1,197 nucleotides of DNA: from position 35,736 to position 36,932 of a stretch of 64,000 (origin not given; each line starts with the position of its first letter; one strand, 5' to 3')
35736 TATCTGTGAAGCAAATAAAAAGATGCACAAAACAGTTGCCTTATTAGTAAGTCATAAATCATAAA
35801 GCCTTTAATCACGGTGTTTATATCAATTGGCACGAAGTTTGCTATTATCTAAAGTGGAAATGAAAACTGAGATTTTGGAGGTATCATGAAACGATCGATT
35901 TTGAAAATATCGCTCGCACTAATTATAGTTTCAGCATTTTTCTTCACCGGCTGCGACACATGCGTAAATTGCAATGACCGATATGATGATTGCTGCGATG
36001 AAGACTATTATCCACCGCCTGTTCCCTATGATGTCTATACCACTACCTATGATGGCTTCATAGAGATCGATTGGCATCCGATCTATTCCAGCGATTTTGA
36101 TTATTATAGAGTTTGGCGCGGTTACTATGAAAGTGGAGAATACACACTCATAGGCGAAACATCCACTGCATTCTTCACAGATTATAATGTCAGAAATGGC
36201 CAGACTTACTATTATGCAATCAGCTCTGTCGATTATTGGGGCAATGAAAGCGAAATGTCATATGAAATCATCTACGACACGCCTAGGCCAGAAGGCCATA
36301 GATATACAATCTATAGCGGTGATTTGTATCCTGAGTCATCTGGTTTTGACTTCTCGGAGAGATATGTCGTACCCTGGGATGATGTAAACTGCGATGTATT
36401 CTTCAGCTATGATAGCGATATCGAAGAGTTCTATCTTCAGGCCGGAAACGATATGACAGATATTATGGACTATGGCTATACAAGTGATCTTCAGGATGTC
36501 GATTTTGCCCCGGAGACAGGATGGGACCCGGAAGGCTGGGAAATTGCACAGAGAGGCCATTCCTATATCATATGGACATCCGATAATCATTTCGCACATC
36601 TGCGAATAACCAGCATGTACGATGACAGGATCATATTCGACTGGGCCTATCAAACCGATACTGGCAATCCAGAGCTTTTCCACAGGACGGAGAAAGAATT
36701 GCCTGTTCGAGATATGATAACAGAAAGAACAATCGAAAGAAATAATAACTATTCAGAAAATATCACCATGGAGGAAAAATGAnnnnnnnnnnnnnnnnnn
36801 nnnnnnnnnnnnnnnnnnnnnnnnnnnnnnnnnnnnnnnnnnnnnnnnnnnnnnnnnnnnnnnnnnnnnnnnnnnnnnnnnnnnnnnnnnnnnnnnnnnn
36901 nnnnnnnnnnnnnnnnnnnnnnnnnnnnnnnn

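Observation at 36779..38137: Secreted protein with a 22%-tyrosine, Trp/Arg-rich N-domain, a (Thr-Arg)n tract and a serine-rich tail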

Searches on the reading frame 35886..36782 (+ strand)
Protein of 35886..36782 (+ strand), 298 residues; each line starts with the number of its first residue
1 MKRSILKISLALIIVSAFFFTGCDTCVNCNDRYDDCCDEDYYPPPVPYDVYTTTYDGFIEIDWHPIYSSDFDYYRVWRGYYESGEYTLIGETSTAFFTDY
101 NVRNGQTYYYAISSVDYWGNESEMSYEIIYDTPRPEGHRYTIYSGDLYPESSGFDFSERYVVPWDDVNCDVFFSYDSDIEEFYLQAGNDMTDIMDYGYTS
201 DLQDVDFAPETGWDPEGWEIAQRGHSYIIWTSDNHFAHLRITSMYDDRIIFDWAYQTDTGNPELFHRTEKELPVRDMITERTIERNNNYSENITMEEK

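Call 4: search_protein_families(library=pfam, proteins=[window:35886-36782:+], max_evalue=1)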
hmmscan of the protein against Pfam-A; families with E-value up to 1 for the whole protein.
window:35886-36782:+ (298 aa): 1 family
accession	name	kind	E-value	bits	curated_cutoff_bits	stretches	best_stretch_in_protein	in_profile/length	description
PF07821.18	Alpha-amyl_C2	-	0.11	13.3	27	1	212-231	38-60/60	Alpha-amylase C-terminal beta-sheet domain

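Call 19: search_protein_families(library=ncbifam, proteins=[window:35886-36782:+], max_evalue=0.1)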
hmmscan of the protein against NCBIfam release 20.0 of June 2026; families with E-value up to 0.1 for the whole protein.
window:35886-36782:+ (298 aa): 0 families

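Call 31: find_homologous_proteins(query=window:35886-36782:+, max_evalue=0.001)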
Query window:35886-36782:+ (298 aa): 415 proteins with E <= 0.001 among 605 candidates; the best 120 are listed.
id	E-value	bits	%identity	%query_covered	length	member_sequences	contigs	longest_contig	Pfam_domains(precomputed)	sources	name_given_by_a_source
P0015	2.7e-206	702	100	100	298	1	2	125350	-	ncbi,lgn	ncbi:MAG: hypothetical protein ACLFSQ_00320 [Candidatus Zixiibacteriota bacterium]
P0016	6.0e-101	356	54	97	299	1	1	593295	-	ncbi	-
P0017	8.8e-93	329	55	87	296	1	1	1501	-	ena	-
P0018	1.1e-82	296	49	99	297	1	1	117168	-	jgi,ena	-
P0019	6.8e-81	290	46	96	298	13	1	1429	-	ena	-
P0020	2.9e-80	288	50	91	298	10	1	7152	-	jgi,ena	-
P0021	3.2e-78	281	49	88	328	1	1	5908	-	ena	-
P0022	1.5e-77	279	48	96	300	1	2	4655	-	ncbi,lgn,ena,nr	ncbi:hypothetical protein J7L68_05925 [bacterium]|nr:hypothetical protein [bacterium]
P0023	7.8e-77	277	49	97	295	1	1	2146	-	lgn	-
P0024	4.3e-76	274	44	100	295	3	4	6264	-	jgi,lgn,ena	-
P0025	3.6e-75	271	51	79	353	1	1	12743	-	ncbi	-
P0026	4.0e-74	268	46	100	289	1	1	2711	-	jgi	-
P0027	2.0e-73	266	49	89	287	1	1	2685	-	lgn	-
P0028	4.1e-73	265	51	82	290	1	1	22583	-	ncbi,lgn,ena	-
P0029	5.4e-72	261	49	89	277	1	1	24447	-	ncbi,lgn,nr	ncbi:hypothetical protein JW877_08145 [bacterium]|nr:hypothetical protein [bacterium]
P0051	2.5e-59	219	42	87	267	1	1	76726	-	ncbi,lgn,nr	ncbi:hypothetical protein JXJ21_10510 [candidate division KSB1 bacterium]|nr:hypothetical protein [c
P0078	1.4e-56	210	44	77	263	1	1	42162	-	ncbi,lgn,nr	ncbi:fibronectin type III domain-containing protein [candidate division WOR-3 bacterium]|nr:fibronec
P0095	1.7e-55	207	41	90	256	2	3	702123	-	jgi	jgi:hypothetical protein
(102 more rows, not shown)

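Call 33: find_encoding_contigs(protein=P0078, flank=5000, max_places=2)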
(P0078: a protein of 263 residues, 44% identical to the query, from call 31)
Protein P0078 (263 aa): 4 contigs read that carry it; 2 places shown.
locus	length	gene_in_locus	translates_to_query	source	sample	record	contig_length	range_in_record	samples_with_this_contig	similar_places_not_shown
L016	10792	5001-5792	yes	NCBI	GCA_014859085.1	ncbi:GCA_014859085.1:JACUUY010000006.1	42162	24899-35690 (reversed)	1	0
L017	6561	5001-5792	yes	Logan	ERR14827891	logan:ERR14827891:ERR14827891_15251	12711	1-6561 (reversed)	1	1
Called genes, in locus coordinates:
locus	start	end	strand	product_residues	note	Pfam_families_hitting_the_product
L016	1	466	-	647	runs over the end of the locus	PF00359:PTS_EIIA_2, PF07565:Band_3_cyto (faint), PF03600:CitMHS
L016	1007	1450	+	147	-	PF03168:LEA_2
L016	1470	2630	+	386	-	PF20539:DUF6754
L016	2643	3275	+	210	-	-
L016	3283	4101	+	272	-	-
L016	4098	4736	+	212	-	-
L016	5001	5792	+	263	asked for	-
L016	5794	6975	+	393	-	-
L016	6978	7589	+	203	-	PF14326:DUF4384, PF08308:PEGA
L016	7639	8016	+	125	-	-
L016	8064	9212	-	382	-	PF00890:FAD_binding_2, PF01134:GIDA (weak), PF01494:FAD_binding_3 (weak), PF03486:HI0933_like (weak), PF12831:FAD_oxidored, PF13450:NAD_binding_8 (weak), PF01494:FAD_binding_3, PF22578:GGR_cat, +2 more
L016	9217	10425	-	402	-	PF05496:RuvB_N, PF01078:Mg_chelatase (faint), PF14532:Sigma54_activ_2 (weak), PF00004:AAA, PF07728:AAA_5 (weak), PF13173:AAA_14, PF16193:AAA_assoc_2, PF12002:MgsA_C, +2 more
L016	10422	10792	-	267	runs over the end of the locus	PF01148:CTP_transf_1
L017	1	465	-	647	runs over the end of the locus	PF00359:PTS_EIIA_2, PF07565:Band_3_cyto (faint), PF03600:CitMHS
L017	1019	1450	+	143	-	PF03168:LEA_2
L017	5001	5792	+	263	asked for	-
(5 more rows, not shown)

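Call 34: find_encoding_contigs(protein=P0051, flank=5000, max_places=2)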
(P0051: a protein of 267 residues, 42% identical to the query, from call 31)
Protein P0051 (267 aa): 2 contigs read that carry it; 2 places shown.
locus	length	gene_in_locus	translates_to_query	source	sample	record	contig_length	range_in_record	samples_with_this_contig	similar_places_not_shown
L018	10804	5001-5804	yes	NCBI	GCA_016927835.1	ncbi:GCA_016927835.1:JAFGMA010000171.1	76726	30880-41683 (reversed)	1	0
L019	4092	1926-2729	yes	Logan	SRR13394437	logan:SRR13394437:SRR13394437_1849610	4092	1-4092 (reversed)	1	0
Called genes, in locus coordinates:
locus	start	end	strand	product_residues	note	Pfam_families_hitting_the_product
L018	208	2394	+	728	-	-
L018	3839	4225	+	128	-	PF05130:FlgN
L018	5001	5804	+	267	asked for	-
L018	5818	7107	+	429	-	PF14326:DUF4384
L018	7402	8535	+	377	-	PF12833:HTH_18, PF00165:HTH_AraC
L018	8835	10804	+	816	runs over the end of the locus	PF13229:Beta_helix, PF13860:FlgD_ig, PF18962:Por_Secre_tail (weak)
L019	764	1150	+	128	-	PF05130:FlgN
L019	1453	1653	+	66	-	-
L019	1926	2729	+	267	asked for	-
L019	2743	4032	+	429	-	PF14326:DUF4384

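Call 35: find_encoding_contigs(protein=P0095, flank=5000, max_places=2)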
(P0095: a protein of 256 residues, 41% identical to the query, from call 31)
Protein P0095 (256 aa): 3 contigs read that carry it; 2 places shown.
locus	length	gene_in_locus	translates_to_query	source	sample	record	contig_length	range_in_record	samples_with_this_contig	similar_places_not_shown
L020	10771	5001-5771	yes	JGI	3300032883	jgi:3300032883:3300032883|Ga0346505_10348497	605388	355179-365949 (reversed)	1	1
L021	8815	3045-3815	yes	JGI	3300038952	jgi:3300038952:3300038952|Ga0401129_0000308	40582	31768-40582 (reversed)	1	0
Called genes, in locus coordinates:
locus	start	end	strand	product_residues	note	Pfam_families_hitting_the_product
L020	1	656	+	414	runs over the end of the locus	-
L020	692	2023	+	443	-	-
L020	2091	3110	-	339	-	PF20208:ARPP-1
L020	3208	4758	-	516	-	PF02652:Lactate_perm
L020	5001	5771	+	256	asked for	-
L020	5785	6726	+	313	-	-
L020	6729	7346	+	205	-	PF14326:DUF4384, PF08308:PEGA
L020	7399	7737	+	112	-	-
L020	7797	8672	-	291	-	PF16881:LIAS_N, PF04055:Radical_SAM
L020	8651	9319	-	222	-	PF21948:LplA-B_cat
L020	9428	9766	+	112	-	PF07883:Cupin_2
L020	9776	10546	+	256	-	PF01209:Ubie_methyltran (weak), PF13847:Methyltransf_31, PF08241:Methyltransf_11, PF08242:Methyltransf_12, PF13649:Methyltransf_25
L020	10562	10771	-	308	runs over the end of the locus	PF04055:Radical_SAM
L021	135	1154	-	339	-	PF20208:ARPP-1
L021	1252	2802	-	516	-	PF02652:Lactate_perm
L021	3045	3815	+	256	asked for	-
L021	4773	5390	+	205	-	PF14326:DUF4384, PF08308:PEGA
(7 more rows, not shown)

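Call 36: find_encoding_contigs(protein=P0016, flank=5000, max_places=2)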
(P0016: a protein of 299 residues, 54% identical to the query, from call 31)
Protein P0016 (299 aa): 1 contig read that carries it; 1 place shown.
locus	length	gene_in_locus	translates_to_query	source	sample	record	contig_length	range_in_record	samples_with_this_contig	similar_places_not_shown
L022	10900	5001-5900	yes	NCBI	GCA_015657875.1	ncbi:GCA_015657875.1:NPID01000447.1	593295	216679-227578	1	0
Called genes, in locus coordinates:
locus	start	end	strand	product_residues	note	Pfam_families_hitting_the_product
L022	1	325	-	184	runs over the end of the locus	PF02357:NusG, PF00467:KOW (weak)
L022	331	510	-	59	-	PF00584:SecE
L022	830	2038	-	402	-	PF00009:GTP_EFTU, PF03144:GTP_EFTU_D2, PF03143:GTP_EFTU_D3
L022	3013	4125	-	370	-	PF00350:Dynamin_N (faint), PF13167:GTP-bdg_N, PF16360:GTP-bdg_M, PF03193:RsgA_GTPase (faint), PF00009:GTP_EFTU (faint), PF01926:MMR_HSR1, PF02421:FeoB_N, PF16897:MMR_HSR1_Xtn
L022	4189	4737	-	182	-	PF00156:Pribosyltran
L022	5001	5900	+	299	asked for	-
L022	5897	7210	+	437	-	-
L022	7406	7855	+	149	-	-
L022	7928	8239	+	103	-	PF01883:FeS_assembly_P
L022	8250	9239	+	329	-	PF01116:F_bP_aldolase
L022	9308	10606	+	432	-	PF05496:RuvB_N, PF00004:AAA, PF13173:AAA_14 (faint), PF16193:AAA_assoc_2, PF12002:MgsA_C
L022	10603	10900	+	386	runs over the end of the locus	PF00079:Serpin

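Call 41: find_related_loci(query=A3, collection=metagenome_contigs, flank=4500)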
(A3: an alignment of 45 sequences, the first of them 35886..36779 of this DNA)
Query A3 (298 aa) in metagenome_contigs; peptide patterns used: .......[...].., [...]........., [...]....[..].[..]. (x = any residue, [..] = any of these).
600 stretches matched a pattern (row limit reached: there are more); 223 encode a relative of the query (tblastn E <= 1e-3); the best 80 are kept; 80 distinct loci.
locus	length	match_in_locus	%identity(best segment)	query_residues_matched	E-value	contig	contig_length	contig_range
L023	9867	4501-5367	49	1-295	7e-79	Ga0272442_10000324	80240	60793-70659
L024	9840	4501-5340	47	1-280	4e-74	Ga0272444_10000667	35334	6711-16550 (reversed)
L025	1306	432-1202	44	1-264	3e-69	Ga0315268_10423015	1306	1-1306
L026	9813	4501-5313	39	1-282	8e-65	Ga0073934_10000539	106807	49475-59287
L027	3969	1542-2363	43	7-282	4e-63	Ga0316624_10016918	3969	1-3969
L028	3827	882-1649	45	2-264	4e-63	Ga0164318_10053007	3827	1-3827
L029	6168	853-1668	39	2-281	5e-62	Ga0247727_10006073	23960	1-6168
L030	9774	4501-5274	42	1-270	2e-61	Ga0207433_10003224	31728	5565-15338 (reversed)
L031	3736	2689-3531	40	1-284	2e-60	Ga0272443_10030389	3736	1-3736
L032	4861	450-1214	42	1-267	2e-60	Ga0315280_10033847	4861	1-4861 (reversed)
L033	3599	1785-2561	42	1-267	4e-60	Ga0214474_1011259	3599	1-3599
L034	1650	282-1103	40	10-292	8e-62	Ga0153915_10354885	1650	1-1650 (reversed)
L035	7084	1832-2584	42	1-264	3e-59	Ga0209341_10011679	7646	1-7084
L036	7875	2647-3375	43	45-292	4e-59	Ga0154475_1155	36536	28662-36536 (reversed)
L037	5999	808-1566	42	40-297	7e-58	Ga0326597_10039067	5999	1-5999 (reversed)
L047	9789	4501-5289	42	1-264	3e-58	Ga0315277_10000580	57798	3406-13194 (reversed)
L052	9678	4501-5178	43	37-264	3e-55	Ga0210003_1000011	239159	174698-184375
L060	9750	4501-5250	43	1-264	2e-53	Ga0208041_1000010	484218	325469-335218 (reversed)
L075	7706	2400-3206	39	1-275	5e-51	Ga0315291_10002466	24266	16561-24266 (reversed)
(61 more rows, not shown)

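Call 47: search_protein_families(library=pfam, proteins=[L047:5347-6822:+, L035:2680-4311:+, L016:5794-6975:+, L016:6978-7589:+, L020:5785-6726:+, L060:5386-5829:+, L028:1694-3643:+, L052:5335-6447:+, L075:3304-3726:+], max_evalue=0.1)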
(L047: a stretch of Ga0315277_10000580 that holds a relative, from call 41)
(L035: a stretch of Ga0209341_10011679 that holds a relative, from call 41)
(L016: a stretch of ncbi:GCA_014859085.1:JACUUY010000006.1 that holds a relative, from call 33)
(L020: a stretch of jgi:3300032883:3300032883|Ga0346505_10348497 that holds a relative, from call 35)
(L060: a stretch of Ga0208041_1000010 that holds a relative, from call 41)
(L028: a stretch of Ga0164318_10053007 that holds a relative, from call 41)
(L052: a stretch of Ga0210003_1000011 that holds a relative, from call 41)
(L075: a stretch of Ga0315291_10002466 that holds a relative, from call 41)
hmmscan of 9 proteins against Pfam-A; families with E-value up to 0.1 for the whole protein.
L047:5347-6822:+ (491 aa): 2 families
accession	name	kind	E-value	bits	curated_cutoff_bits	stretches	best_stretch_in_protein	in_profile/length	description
PF14326.11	DUF4384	-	2.3e-20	72.9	27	1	67-146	1-80/81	Domain of unknown function (DUF4384)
PF08308.17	PEGA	-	0.0035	17.6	20.8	1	227-282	10-65/71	PEGA domain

L035:2680-4311:+ (543 aa): 2 families
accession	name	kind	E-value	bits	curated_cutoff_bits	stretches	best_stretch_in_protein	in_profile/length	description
PF14326.11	DUF4384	-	3.2e-23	82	27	1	55-133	1-79/81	Domain of unknown function (DUF4384)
PF08308.17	PEGA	-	0.076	13.4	20.8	0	226-276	10-60/71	PEGA domain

L016:5794-6975:+ (393 aa): 0 families

L016:6978-7589:+ (203 aa): 3 families
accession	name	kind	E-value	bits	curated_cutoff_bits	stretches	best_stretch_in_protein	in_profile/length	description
PF14326.11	DUF4384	-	2.5e-20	72.8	27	1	28-106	1-80/81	Domain of unknown function (DUF4384)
PF08308.17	PEGA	-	1.4e-08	34.9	20.8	1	134-203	3-67/71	PEGA domain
PF13620.12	CarboxypepD_reg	-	0.067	14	32.3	0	168-202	45-80/82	Carboxypeptidase regulatory-like domain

L020:5785-6726:+ (313 aa): 0 families

L060:5386-5829:+ (147 aa): 1 family
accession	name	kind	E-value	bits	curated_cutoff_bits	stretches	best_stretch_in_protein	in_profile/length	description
PF16022.11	DUF4783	-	2.7e-23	82.4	24.1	1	41-147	1-102/102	Domain of unknown function (DUF4783)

L028:1694-3643:+ (649 aa): 2 families
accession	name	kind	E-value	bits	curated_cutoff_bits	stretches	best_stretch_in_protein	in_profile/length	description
PF20245.3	DUF6600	-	2.3e-26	92.3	27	1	228-324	3-100/102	Family of unknown function (DUF6600)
PF04773.18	FecR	-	1.3e-05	26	24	1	64-154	2-90/97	FecR protein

L052:5335-6447:+ (370 aa): 0 families

L075:3304-3726:+ (140 aa): 0 families

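Call 49: predict_structure(alignment_id=A3)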
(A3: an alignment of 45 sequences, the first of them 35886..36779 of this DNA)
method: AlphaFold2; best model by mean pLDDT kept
length: 298 residues; sequences in the alignment: 45
mean_pLDDT: 83.5   pTM: 0.68
mean pLDDT of the five models: 83.5, 83.1, 83.0, 81.8, 81.3
residues with pLDDT >= 90: 185; 70-90: 48; 50-70: 24; < 50: 41
segments of 3 or more residues with pLDDT < 50: 26-28, 31-36, 262-289
pLDDT, mean of each block of 10 residues (from residue 1): 75 83 52 54 96 91 96 98 96 97 93 97 95 92 98 96 97 97 96 94 78 90 96 90 98 77 39 40 48 50
secondary structure, 60 per line:
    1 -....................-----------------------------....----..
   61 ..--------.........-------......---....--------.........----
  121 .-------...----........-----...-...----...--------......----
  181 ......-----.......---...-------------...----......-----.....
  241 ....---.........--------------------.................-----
elements in order: H2-21 E51-54 E59-62 E71-79 E87-92 E96-99 E108-116 E129-131 E136-143 E153-155 E160-162 E171-176 E181-186 E192-198 E218-220 E225-230 E236-244 E248-256 H277-293

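Call 69: search_protein_families(library=ncbifam, proteins=[L016:5794-6975:+, L020:5785-6726:+, L052:5335-6447:+, L028:1694-3643:+, L047:5347-6822:+, L016:7639-8016:+, L075:3304-3726:+], max_evalue=1)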
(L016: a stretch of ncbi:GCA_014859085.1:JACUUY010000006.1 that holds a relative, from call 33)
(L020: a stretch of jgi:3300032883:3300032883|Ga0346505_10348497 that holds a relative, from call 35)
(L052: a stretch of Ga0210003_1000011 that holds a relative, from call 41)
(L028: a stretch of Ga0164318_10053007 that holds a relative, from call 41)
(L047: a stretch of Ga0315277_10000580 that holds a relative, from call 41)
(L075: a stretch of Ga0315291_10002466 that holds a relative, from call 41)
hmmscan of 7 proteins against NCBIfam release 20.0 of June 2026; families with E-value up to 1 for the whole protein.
L016:5794-6975:+ (393 aa): 0 families

L020:5785-6726:+ (313 aa): 0 families

L052:5335-6447:+ (370 aa): 0 families

L028:1694-3643:+ (649 aa): 2 families
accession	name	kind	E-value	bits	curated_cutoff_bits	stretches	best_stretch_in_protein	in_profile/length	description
NF033165.1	lipo_LipL45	exception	9e-06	25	350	1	52-101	60-109/391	lipoprotein LipL45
NF033682.1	retention_LapA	subfamily_domain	0.00041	20.6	50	1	33-96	6-68/145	retention module-containing protein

L047:5347-6822:+ (491 aa): 0 families

L016:7639-8016:+ (125 aa): 3 families
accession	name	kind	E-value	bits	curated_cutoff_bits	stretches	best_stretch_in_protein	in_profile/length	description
TIGR02843.1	CyoB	equivalog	0.015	13.8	1020.35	1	5-93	503-588/646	cytochrome o ubiquinol oxidase subunit I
NF047333.1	Chlam_inc_CT214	subfamily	0.046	12.9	90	1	4-109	38-135/500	CT214 family putative inclusion membrane protein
TIGR04402.2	mob_CxxC_CxxC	subfamily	0.15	12.2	70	1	4-79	70-142/180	mobilome CxxCx(11)CxxC protein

L075:3304-3726:+ (140 aa): 1 family
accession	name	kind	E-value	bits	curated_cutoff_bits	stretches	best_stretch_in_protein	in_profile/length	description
NF033541.0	transpos_ISH3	equivalog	0.0054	15.9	225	1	82-134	214-264/298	ISH3 family transposase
